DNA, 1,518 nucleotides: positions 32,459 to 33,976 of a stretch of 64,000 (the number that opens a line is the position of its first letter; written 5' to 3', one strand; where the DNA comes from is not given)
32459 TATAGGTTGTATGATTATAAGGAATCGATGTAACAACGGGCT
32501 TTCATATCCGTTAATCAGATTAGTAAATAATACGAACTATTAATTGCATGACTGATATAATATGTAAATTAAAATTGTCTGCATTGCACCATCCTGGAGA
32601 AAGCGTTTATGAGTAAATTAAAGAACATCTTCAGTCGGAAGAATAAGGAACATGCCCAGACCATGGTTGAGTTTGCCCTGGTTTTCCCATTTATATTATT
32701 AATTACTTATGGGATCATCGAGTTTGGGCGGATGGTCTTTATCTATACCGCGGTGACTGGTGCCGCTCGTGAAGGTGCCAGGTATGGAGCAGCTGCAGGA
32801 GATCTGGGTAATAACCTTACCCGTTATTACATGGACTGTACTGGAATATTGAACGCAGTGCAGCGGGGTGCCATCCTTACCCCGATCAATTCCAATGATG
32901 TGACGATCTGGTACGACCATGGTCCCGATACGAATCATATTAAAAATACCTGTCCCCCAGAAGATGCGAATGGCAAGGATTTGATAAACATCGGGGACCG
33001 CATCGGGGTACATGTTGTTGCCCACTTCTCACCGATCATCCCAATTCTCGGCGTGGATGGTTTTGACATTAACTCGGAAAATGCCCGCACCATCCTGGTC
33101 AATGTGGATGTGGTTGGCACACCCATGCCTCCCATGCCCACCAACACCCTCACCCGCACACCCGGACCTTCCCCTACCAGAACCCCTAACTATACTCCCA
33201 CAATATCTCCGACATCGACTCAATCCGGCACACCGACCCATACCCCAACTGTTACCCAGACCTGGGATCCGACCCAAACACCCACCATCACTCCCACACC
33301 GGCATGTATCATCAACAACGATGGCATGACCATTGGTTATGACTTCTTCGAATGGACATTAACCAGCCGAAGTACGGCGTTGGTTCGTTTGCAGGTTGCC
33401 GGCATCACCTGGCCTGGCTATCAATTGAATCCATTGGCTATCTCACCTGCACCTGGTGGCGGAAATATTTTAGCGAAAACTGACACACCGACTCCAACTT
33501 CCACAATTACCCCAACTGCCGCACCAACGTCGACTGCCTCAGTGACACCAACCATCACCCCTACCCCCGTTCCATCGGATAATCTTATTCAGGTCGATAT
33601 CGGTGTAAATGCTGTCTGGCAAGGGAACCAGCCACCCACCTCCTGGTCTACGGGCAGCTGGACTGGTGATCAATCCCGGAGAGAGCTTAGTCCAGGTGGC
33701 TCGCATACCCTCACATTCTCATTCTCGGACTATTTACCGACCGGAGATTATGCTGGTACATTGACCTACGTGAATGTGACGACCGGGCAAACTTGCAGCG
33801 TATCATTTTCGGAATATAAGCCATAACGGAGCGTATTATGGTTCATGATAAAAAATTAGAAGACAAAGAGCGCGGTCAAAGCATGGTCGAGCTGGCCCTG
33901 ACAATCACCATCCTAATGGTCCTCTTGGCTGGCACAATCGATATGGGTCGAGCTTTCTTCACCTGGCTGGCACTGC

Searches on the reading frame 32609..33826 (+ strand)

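Call 72: search_protein_families(library=pfam, proteins=[window:32609-33826:+], max_evalue=0.00001)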
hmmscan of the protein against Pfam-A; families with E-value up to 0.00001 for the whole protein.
window:32609-33826:+ (405 aa): 1 family
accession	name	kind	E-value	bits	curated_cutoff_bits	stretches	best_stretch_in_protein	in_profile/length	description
PF07811.17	TadE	-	6.4e-15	55.4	22.9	1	17-58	2-43/43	TadE-like protein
